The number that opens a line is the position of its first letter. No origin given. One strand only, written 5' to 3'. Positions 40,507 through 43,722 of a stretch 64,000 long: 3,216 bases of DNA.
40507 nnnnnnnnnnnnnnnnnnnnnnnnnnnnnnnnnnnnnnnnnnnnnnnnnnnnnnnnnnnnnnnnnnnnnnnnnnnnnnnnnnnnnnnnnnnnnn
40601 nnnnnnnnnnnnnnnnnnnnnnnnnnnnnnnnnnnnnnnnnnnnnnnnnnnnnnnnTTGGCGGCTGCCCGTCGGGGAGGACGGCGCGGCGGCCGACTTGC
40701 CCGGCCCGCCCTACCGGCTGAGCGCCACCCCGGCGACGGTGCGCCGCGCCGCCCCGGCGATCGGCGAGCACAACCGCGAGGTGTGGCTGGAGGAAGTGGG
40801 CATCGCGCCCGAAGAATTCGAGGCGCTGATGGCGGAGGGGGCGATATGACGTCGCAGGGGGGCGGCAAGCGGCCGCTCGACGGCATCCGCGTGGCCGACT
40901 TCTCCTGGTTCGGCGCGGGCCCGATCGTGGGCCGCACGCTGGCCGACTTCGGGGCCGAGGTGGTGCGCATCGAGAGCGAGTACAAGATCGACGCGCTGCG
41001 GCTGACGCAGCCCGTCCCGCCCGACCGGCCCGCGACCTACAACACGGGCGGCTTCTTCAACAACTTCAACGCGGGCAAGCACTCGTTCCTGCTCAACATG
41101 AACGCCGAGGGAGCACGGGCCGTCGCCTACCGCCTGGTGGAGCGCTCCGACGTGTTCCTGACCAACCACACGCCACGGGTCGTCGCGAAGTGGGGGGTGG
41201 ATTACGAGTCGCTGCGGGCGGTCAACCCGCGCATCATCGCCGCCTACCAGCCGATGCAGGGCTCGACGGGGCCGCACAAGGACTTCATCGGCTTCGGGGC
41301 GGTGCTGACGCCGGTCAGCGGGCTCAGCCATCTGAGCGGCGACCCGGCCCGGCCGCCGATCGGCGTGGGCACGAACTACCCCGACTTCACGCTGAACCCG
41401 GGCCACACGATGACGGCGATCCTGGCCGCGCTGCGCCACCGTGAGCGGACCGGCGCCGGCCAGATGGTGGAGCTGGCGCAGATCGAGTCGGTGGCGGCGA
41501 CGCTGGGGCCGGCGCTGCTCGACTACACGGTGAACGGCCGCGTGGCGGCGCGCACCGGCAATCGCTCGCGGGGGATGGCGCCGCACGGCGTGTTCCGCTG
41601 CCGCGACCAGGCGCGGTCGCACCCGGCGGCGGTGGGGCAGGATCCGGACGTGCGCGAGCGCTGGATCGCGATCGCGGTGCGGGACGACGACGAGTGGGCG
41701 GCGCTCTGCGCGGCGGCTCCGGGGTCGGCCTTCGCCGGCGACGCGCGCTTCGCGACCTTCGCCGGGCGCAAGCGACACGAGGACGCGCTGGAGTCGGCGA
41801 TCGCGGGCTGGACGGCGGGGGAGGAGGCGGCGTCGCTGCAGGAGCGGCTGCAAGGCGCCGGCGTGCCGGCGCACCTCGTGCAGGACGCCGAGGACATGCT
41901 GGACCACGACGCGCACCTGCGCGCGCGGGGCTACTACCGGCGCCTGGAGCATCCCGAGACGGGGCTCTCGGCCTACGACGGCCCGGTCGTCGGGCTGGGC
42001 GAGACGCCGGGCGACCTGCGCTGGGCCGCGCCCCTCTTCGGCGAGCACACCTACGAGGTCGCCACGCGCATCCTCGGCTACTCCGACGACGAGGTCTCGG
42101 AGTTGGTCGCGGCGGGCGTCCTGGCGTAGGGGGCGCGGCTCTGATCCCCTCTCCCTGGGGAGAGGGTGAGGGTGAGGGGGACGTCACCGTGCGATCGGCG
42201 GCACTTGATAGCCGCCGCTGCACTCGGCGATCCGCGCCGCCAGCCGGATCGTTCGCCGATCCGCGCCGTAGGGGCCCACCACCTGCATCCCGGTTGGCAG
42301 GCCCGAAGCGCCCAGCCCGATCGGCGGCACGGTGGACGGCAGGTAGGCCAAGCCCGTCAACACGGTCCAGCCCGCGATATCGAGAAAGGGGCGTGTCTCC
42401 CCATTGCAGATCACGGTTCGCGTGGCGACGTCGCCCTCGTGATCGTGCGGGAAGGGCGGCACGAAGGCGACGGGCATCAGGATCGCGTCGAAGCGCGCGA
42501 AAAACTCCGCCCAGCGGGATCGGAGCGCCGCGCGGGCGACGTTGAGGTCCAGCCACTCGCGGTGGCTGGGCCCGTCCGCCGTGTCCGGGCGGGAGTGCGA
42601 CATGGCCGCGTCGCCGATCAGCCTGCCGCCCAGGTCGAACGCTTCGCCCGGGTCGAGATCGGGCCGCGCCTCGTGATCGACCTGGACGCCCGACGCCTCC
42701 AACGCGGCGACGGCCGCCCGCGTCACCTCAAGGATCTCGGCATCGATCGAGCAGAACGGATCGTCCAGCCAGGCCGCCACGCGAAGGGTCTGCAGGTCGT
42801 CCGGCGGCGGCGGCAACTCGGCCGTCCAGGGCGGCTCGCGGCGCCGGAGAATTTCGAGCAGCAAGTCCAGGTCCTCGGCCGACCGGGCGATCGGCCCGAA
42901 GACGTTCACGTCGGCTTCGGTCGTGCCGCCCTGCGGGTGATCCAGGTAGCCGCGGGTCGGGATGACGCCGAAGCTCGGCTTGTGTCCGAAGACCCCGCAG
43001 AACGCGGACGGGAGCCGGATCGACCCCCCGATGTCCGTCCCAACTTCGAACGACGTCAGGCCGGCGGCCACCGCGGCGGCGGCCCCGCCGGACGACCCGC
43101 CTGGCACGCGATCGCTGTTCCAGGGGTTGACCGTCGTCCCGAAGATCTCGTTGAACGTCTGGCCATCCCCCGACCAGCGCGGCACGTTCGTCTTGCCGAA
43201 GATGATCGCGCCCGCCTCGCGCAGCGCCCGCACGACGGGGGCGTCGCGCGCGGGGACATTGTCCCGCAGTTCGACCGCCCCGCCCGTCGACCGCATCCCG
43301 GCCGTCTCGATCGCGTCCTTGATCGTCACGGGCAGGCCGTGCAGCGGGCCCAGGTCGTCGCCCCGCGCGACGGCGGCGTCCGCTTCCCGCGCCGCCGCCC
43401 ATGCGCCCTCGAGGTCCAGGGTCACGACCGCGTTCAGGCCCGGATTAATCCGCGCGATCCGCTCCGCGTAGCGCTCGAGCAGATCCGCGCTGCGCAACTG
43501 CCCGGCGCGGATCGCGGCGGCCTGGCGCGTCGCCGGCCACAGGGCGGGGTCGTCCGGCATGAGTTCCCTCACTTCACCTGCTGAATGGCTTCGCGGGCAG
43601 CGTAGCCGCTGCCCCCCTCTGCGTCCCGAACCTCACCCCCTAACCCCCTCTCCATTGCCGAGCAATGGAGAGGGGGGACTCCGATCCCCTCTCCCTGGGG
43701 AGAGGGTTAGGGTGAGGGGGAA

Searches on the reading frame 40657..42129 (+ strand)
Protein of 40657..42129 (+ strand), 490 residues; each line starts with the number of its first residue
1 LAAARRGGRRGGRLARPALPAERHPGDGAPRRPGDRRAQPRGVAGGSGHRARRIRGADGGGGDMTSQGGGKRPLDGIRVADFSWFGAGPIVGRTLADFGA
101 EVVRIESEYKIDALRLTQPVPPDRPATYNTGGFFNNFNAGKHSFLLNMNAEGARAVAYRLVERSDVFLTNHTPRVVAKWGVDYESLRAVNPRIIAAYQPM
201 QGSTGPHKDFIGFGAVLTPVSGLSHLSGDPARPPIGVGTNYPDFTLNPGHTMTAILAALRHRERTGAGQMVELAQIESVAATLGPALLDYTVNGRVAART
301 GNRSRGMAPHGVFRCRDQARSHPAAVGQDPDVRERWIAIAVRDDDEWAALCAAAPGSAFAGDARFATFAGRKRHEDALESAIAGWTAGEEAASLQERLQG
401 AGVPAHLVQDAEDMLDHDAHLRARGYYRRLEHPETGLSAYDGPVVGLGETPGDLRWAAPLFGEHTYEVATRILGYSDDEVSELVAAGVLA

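Call 35: search_protein_families(library=pfam, proteins=[window:40657-42129:+], max_evalue=0.0001)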
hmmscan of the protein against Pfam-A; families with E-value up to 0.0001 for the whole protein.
window:40657-42129:+ (490 aa): 1 family
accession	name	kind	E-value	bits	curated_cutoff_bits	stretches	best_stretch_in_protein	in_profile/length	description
PF02515.22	CoA_transf_3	-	9.3e-100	334.7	23.3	1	74-465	1-366/366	CoA-transferase family III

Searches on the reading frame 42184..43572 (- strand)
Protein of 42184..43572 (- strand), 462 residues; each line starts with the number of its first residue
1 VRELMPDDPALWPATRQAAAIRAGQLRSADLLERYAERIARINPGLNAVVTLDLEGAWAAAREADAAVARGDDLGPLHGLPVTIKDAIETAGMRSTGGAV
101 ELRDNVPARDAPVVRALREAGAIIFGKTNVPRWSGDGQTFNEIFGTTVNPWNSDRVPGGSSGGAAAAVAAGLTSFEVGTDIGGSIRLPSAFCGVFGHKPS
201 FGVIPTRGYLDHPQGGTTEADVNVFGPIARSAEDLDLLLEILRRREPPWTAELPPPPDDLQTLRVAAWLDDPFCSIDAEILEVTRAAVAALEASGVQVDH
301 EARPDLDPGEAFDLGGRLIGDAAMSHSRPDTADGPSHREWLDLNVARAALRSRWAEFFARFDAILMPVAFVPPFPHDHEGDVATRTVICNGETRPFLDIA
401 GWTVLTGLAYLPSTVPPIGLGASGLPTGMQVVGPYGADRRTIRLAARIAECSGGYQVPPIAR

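Call 35: search_protein_families(library=pfam, proteins=[window:42184-43572:-], max_evalue=0.0001)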
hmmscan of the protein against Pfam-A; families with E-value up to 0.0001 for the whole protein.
window:42184-43572:- (462 aa): 1 family
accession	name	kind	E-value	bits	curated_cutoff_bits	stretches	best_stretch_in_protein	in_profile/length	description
PF01425.27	Amidase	-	7.3e-99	332.2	27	2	30-307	1-281/445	Amidase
